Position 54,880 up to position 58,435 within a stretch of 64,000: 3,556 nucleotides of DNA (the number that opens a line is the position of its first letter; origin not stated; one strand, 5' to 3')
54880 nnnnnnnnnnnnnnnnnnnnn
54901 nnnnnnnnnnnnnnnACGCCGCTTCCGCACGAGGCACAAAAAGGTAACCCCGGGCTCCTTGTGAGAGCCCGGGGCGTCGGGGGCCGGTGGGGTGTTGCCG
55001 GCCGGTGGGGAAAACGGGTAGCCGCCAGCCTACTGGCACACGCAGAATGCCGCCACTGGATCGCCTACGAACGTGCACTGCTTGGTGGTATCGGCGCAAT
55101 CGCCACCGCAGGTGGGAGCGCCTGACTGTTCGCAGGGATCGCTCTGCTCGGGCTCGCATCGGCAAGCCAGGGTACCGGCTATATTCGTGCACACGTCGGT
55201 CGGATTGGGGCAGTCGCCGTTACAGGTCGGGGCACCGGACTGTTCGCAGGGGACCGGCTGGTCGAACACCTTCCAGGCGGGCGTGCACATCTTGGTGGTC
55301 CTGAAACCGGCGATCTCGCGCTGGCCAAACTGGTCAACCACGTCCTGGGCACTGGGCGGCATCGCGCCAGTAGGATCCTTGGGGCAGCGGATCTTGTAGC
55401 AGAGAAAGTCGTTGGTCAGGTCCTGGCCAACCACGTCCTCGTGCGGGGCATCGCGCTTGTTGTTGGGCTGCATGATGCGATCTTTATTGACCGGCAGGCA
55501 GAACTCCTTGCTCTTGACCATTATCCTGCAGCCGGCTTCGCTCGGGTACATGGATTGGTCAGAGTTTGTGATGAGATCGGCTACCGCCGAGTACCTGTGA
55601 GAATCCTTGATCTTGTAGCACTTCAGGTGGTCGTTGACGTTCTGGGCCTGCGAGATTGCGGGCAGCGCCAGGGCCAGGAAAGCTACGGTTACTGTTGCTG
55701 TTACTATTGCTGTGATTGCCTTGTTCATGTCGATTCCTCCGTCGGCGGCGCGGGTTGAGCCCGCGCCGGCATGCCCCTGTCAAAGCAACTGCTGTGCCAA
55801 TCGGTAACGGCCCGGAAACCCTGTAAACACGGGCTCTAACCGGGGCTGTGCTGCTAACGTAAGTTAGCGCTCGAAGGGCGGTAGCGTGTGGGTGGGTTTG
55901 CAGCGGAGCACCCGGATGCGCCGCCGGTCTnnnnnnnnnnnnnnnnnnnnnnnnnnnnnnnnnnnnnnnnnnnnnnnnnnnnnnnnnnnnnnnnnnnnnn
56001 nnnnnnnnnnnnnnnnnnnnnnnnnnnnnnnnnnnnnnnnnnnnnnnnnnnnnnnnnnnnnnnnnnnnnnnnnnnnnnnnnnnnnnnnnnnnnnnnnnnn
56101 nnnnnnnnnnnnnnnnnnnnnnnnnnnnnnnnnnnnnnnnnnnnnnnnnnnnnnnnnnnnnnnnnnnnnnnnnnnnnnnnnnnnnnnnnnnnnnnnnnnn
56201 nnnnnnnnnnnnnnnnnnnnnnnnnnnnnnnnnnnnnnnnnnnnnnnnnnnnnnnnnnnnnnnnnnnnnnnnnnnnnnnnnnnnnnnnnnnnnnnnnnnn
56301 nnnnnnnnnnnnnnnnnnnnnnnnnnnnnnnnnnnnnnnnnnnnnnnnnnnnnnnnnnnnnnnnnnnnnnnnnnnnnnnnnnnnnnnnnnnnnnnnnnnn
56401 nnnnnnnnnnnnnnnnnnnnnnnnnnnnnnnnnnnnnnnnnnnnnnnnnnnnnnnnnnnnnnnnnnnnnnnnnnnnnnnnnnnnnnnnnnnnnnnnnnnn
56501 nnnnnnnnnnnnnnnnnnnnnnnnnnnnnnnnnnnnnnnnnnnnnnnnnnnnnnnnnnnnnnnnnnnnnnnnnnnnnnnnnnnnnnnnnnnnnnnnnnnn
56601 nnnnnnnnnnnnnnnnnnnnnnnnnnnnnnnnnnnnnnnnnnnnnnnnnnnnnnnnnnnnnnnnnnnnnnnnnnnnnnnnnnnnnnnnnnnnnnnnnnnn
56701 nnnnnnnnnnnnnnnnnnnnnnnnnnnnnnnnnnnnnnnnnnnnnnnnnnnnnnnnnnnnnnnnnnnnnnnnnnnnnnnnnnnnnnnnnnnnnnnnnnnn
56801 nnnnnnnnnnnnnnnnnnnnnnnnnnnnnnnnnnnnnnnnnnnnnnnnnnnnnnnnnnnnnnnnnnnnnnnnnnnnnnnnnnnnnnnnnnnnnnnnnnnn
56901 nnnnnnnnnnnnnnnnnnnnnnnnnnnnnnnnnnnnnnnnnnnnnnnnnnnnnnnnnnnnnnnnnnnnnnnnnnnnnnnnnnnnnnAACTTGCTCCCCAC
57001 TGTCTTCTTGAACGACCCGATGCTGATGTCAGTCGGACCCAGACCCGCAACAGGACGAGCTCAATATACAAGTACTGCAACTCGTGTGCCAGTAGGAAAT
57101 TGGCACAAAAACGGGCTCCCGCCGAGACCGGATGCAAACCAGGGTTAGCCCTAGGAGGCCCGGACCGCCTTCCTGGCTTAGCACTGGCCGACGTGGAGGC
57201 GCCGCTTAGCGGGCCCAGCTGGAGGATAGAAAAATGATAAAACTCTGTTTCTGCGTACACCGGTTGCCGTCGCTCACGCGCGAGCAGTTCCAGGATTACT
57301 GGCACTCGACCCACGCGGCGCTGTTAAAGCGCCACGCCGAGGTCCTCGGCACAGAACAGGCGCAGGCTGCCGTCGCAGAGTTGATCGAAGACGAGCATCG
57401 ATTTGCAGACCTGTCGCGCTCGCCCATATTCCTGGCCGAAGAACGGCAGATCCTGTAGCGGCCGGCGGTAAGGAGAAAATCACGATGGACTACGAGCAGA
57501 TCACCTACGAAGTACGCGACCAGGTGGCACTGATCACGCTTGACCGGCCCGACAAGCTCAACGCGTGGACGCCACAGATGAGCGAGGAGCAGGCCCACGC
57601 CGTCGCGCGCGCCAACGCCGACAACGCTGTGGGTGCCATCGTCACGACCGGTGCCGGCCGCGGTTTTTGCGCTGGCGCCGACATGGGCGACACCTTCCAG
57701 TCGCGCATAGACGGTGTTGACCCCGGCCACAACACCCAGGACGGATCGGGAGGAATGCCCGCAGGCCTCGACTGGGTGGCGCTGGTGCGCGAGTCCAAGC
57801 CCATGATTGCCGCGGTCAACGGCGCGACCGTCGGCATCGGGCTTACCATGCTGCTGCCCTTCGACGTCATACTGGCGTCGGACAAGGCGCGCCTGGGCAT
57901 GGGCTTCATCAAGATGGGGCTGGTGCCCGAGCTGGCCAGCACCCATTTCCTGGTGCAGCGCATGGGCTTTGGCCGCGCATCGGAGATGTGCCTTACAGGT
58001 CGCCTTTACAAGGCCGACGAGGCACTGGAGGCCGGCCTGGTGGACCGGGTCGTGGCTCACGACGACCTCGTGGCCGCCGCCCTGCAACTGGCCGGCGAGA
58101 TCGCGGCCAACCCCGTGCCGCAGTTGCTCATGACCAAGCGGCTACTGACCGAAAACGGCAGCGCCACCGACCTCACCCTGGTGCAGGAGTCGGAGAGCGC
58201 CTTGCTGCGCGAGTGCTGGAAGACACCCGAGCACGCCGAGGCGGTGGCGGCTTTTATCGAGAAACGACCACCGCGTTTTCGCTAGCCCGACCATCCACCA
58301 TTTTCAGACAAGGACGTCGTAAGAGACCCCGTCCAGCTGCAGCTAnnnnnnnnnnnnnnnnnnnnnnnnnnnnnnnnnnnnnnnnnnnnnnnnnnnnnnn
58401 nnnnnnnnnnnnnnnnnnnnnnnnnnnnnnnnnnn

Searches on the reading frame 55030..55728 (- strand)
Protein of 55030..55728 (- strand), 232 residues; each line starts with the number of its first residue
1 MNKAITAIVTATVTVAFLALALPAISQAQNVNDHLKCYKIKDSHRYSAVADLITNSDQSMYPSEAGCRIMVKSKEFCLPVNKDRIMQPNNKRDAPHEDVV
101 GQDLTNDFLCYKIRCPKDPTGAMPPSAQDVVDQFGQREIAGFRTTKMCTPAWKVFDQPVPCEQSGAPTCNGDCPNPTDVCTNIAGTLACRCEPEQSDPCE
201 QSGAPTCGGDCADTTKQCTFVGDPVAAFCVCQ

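Call 12: search_protein_families(library=pfam, proteins=[window:55030-55728:-], max_evalue=0.01)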
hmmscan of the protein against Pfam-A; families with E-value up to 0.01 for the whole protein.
window:55030-55728:- (232 aa): 0 families

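Call 20: find_encoding_contigs(protein=window:55030-55728:-, flank=10000, max_places=10)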
Protein window:55030-55728:- (232 aa): no gene with exactly this product is on record in the collection.

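Call 21: find_homologous_proteins(query=window:55030-55728:-)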
Query window:55030-55728:- (232 aa): 12 proteins with E <= 0.001 among 113 candidates.
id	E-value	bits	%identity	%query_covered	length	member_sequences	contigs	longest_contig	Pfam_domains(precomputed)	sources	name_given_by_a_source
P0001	6.5e-152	522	96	100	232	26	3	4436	-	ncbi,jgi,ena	-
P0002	9.3e-102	358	67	99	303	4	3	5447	-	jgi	jgi:hypothetical protein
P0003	2.1e-94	334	86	72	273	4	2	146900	PF07705.18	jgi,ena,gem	-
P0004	2.7e-93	330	86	72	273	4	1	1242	PF07705.18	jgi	jgi:hypothetical protein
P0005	3.3e-93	330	86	72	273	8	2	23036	PF07705.18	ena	-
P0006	5.7e-82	293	96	58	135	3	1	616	-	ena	-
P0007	7.7e-42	162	45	92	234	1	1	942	-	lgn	-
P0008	6.3e-33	132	48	63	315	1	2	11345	-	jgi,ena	-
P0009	1.0e-18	86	35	95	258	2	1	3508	-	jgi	jgi:hypothetical protein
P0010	5.3e-15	74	33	86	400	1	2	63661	-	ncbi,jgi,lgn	ncbi:MAG TPA: hypothetical protein VGK20_09445 [Candidatus Binatia bacterium]|jgi:hypothetical prote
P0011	7.7e-11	60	54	29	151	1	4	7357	PF07705.18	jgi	-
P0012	4.5e-8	51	32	63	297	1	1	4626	PF13884.12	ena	-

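Call 22: find_encoding_contigs(protein=P0001, flank=10000, max_places=10)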
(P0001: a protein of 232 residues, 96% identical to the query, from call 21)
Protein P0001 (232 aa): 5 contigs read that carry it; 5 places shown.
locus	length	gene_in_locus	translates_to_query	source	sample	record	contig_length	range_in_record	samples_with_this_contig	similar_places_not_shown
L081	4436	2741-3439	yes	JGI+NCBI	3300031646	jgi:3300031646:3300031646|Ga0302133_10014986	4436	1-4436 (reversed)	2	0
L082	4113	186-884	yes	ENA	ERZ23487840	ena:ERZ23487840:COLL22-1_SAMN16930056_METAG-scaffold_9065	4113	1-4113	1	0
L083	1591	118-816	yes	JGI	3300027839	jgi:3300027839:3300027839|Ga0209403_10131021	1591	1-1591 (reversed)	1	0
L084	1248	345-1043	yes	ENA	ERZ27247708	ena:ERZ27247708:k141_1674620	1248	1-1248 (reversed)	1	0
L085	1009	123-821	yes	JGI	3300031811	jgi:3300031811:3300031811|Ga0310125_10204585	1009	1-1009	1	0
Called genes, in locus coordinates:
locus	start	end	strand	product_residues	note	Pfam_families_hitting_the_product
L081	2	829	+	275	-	?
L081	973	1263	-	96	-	PF07110:EthD (faint)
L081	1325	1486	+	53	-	-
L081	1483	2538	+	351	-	-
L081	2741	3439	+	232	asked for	-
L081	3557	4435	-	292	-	?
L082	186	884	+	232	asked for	-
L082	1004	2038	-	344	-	PF00561:Abhydrolase_1, PF12146:Hydrolase_4, PF12697:Abhydrolase_6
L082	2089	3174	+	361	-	PF00296:Bac_luciferase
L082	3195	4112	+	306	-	?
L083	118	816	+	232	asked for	-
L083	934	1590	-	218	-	?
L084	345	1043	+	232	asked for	-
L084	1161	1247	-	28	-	?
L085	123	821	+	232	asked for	-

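Call 23: find_encoding_contigs(protein=P0003, flank=10000, max_places=10)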
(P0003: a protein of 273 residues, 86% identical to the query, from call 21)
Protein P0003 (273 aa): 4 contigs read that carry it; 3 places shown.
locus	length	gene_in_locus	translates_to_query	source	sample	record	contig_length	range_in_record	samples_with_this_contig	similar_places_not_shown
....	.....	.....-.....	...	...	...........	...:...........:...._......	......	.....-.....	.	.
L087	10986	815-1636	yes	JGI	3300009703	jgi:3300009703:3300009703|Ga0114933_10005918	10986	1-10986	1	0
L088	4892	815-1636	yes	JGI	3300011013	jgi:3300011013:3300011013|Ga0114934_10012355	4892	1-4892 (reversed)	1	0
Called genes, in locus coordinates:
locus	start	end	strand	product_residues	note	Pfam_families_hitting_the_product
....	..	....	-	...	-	-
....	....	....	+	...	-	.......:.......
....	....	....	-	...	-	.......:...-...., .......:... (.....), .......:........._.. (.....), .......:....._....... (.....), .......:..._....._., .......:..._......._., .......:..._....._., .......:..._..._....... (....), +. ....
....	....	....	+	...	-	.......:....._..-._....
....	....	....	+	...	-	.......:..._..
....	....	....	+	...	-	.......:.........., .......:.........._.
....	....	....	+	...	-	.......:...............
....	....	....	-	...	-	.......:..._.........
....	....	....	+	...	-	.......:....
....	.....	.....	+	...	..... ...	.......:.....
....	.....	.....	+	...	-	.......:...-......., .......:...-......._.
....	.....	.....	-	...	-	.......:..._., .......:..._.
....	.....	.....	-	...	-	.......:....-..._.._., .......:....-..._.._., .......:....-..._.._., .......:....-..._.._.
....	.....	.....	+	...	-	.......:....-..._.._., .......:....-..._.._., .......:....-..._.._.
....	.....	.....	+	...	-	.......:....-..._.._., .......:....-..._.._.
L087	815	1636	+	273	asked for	PF07705:CARDB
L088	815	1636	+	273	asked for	PF07705:CARDB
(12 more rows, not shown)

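Call 26: list_cluster_members(proteins=[P0001, P0002, P0003, P0005, P0008, P0007])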
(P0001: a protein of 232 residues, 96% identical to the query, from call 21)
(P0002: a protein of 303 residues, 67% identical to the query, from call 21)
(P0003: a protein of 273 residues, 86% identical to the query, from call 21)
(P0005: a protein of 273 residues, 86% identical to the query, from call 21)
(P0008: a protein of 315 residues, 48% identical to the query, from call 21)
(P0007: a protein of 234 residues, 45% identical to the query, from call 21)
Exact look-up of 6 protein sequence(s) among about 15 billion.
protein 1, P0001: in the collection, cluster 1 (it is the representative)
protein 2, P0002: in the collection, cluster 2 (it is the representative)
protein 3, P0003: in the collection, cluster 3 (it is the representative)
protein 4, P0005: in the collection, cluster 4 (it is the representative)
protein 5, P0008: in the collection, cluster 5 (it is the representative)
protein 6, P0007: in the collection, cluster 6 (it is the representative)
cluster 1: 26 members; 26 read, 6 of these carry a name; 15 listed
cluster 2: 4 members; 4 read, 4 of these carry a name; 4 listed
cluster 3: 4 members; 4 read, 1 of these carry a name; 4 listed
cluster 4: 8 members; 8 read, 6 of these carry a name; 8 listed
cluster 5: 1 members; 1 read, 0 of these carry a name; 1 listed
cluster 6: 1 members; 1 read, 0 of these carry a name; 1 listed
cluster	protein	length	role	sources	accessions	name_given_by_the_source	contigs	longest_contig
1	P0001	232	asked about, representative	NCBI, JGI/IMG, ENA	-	-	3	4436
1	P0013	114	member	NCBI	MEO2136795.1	MAG: hypothetical protein ABGY28_04975, partial [bacterium]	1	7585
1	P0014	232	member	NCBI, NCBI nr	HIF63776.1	MAG TPA: hypothetical protein EYQ35_06460 [candidate division UBP10 bacterium] | hypothetical protein [Candidatus Binatota bacterium]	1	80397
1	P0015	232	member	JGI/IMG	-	hypothetical protein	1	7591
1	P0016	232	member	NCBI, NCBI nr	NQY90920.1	MAG: hypothetical protein HRT46_04600 [Deltaproteobacteria bacterium] | hypothetical protein [Deltaproteobacteria bacterium]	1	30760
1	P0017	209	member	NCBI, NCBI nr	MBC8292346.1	MAG: hypothetical protein H8E45_04185, partial [Proteobacteria bacterium] | hypothetical protein [Pseudomonadota bacterium]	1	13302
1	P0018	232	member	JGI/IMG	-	hypothetical protein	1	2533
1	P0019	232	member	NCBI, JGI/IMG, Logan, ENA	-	-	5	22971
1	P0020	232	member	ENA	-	-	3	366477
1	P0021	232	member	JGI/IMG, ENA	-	-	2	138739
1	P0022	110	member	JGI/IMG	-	-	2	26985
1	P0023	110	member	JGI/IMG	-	-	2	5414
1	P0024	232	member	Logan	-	-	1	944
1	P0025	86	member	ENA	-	-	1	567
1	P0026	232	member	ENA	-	-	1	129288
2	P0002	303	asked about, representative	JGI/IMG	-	hypothetical protein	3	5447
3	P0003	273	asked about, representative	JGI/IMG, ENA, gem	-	-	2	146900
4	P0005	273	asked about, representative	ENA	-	-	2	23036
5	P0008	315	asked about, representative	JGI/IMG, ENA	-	-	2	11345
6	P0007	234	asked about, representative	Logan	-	-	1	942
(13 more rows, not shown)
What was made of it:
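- Closest known: CorSR-curA system of Myxococcus xanthus. Same: The host belongs to a lineage that some depositors of the Binatota MAGs labelled 'Deltaproteobacteria' (call 26).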

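Call 39: search_protein_families(library=ncbifam, proteins=[window:55030-55728:-], max_evalue=0.001)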
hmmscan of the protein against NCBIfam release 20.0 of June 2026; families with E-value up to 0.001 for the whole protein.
window:55030-55728:- (232 aa): 0 families

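Call 41: find_encoding_contigs(protein=P0002, flank=10000, max_places=6)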
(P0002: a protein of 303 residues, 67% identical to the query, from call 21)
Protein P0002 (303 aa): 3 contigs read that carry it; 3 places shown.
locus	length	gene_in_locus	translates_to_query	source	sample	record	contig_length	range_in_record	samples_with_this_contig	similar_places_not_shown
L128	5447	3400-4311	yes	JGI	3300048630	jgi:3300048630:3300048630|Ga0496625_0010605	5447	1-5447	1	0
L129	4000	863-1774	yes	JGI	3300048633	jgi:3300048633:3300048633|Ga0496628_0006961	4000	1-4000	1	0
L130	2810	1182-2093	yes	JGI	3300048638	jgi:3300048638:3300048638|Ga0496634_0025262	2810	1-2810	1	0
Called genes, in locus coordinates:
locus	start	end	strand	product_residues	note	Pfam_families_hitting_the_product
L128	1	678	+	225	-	?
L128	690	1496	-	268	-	PF00378:ECH_1, PF16113:ECH_2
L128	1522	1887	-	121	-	PF07110:EthD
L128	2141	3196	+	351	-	-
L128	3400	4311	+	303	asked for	-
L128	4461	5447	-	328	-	?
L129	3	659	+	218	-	?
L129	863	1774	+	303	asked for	-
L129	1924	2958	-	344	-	PF00561:Abhydrolase_1, PF12146:Hydrolase_4, PF12697:Abhydrolase_6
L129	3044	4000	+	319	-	?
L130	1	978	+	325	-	?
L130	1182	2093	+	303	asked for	-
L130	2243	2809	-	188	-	?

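Call 42: find_encoding_contigs(protein=P0008, flank=10000, max_places=6)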
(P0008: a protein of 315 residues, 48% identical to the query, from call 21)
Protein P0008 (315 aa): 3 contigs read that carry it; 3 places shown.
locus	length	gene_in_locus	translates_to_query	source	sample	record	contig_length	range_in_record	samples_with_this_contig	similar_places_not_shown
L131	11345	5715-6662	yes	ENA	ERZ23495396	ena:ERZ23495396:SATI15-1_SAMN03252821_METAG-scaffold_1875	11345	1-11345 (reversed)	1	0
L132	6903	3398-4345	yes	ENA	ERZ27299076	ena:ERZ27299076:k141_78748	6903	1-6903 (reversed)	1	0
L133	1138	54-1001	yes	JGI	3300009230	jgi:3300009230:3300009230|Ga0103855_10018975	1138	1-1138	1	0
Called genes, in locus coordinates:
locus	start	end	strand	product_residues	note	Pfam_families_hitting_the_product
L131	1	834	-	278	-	?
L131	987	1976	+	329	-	PF04055:Radical_SAM, PF06968:BATS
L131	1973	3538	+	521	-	-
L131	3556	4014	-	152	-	-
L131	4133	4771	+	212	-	-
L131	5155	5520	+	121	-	PF12796:Ank_2 (weak), PF00023:Ank (weak), PF13606:Ank_3 (faint), PF13637:Ank_4 (weak), PF12796:Ank_2, PF13857:Ank_5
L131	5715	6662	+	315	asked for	-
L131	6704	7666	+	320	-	PF07603:Lcl_C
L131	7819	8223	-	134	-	PF01451:LMWPc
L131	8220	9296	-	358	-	PF01758:SBF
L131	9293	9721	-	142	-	PF12840:HTH_20 (faint), PF01022:HTH_5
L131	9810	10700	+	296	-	PF00561:Abhydrolase_1, PF00975:Thioesterase (weak), PF12146:Hydrolase_4, PF12697:Abhydrolase_6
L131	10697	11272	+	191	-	PF00440:TetR_N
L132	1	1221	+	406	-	?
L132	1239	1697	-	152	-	-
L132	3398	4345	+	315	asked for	-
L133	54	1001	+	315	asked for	-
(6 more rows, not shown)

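Call 43: find_encoding_contigs(protein=P0010, flank=10000, max_places=6)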
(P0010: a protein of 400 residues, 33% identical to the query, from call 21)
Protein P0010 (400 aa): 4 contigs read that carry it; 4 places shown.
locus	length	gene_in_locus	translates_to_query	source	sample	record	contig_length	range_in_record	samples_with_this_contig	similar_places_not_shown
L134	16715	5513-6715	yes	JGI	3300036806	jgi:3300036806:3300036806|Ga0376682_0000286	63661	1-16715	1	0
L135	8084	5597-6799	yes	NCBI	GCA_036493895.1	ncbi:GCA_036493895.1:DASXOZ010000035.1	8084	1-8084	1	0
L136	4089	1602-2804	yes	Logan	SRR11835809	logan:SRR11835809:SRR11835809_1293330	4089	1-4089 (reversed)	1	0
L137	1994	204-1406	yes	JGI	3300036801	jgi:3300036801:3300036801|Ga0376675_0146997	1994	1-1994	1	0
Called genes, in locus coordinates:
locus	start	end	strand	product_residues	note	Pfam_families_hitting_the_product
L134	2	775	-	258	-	?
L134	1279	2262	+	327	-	PF00296:Bac_luciferase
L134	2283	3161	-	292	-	PF01258:zf-dskA_traR, PF04972:BON (weak)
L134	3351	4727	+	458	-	PF13091:PLDc_2, PF00614:PLDc (faint), PF13091:PLDc_2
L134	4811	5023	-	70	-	-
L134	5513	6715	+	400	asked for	-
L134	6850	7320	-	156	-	-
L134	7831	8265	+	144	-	-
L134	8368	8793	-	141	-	-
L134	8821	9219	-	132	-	-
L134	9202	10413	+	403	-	PF07883:Cupin_2, PF01427:Peptidase_M15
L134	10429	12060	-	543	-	-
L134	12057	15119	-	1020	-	PF01326:PPDK_N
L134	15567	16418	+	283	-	PF13354:Beta-lactamase2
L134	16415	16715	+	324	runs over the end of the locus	-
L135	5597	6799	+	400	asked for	-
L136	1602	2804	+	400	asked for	-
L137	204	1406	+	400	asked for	-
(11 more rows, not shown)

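Call 78: search_protein_families(library=pfam, proteins=[window:55030-55728:-], max_evalue=10)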
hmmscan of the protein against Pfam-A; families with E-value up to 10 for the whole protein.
window:55030-55728:- (232 aa): 2 families
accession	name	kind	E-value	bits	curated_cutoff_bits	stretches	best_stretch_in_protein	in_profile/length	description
PF23993.1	DUF7311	-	0.014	16.4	27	1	7-33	4-30/150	Domain of unknown function (DUF7311)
PF07645.21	EGF_CA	-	8.3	7.2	27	1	172-194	11-33/43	Calcium-binding EGF domain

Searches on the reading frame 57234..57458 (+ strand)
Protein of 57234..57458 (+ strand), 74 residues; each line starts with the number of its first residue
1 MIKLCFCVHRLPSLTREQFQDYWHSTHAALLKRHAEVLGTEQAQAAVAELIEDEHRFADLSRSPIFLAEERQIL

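Call 12: search_protein_families(library=pfam, proteins=[window:57234-57458:+], max_evalue=0.01)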
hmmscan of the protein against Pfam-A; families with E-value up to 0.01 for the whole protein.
window:57234-57458:+ (74 aa): 1 family
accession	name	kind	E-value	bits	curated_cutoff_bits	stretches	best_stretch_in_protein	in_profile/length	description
PF07110.17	EthD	-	3.7e-06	28.4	22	1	12-36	2-26/96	EthD domain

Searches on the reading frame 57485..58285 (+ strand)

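Call 12: search_protein_families(library=pfam, proteins=[window:57485-58285:+], max_evalue=0.01)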
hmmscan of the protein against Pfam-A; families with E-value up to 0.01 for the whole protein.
window:57485-58285:+ (266 aa): 3 families
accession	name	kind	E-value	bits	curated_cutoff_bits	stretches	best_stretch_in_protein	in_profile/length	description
PF00378.25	ECH_1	-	3.8e-50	171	27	1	11-265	3-248/251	Enoyl-CoA hydratase/isomerase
PF16113.10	ECH_2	-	5.5e-26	92.3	27.2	1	15-256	2-237/335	Enoyl-CoA hydratase/isomerase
PF01343.23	Peptidase_S49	-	0.0029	18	24.9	0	171-203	119-151/154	Peptidase family S49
